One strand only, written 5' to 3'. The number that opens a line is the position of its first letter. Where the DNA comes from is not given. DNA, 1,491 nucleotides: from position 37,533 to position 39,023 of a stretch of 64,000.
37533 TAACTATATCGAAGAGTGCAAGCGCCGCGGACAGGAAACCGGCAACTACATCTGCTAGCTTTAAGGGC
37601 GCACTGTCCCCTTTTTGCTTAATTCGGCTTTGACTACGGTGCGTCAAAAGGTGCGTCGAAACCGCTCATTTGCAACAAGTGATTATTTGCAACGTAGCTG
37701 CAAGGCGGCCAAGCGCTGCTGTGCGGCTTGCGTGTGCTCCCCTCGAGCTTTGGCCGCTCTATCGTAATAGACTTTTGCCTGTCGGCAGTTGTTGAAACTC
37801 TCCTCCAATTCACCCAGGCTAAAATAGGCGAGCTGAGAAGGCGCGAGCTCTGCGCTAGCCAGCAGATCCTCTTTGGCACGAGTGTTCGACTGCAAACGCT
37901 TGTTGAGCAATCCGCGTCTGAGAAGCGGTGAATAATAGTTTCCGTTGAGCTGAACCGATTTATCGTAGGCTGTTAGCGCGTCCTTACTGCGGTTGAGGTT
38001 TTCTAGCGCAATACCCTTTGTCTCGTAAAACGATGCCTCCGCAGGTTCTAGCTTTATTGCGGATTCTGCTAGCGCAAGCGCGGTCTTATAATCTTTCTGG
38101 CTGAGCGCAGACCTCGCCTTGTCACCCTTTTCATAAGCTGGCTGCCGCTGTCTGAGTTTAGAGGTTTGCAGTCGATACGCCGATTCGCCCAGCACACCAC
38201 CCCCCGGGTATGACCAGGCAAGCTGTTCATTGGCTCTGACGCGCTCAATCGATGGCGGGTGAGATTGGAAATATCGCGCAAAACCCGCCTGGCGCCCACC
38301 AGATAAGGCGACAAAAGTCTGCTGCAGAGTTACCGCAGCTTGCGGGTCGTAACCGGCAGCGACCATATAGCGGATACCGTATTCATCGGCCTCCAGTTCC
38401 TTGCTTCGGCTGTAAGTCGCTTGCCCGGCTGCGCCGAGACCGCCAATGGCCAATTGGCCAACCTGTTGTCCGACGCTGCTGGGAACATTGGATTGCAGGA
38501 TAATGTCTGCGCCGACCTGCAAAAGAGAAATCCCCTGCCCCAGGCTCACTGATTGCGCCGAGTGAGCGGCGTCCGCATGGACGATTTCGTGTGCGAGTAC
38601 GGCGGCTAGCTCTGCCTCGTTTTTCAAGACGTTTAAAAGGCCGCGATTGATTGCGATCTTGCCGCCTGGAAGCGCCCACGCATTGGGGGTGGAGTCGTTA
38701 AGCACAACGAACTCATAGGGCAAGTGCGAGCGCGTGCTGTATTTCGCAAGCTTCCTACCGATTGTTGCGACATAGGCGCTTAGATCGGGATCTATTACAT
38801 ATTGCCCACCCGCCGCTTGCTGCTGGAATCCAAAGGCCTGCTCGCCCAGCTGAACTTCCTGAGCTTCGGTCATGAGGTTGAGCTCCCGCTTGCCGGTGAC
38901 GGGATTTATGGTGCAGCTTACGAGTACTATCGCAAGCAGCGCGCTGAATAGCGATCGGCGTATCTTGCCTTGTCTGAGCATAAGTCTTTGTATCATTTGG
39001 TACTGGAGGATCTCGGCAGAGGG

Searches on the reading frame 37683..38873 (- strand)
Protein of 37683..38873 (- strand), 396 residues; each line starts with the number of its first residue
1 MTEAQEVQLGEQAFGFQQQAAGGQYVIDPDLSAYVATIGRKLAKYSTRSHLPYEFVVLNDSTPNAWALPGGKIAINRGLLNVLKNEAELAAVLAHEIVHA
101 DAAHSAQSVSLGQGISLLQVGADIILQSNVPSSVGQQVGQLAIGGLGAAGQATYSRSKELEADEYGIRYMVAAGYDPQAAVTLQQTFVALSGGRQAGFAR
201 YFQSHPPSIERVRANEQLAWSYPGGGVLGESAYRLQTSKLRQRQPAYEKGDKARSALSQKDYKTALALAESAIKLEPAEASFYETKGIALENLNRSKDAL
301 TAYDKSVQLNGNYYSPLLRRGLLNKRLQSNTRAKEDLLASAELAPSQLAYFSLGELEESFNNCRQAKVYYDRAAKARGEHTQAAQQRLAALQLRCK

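Call 39: find_encoding_contigs(protein=window:37683-38873:-, flank=4000, max_places=10)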
Protein window:37683-38873:- (396 aa): 5 contigs read that carry it; 3 places shown.
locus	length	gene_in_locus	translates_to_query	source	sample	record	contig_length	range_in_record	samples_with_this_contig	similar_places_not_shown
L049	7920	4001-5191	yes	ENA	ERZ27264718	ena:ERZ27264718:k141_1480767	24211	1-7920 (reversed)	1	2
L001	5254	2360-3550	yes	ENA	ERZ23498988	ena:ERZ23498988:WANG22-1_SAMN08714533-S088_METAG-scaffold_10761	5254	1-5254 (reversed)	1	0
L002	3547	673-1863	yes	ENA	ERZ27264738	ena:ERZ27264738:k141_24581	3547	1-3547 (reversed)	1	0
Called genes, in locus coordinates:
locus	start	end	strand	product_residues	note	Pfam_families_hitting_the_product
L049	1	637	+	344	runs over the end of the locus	PF00437:T2SSE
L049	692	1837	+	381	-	PF00437:T2SSE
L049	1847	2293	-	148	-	PF03652:RuvX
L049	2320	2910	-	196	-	PF02622:DUF179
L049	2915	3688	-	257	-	PF03883:H2O2_YaaD, PF21818:DUF6884 (weak)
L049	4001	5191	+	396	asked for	PF01435:Peptidase_M48, PF00515:TPR_1 (faint), PF07719:TPR_2 (faint), PF13371:TPR_9 (faint), PF13428:TPR_14 (faint), PF13432:TPR_16 (weak)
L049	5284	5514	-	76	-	-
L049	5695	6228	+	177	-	PF04290:DctQ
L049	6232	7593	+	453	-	PF06808:DctM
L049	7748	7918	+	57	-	?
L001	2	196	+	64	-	?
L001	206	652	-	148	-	PF03652:RuvX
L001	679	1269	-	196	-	PF02622:DUF179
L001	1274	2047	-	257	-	PF03883:H2O2_YaaD, PF21818:DUF6884 (weak)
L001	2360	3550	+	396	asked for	PF01435:Peptidase_M48, PF00515:TPR_1 (faint), PF07719:TPR_2 (faint), PF13371:TPR_9 (faint), PF13428:TPR_14 (faint), PF13432:TPR_16 (weak)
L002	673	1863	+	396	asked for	PF01435:Peptidase_M48, PF00515:TPR_1 (faint), PF07719:TPR_2 (faint), PF13371:TPR_9 (faint), PF13428:TPR_14 (faint), PF13432:TPR_16 (weak)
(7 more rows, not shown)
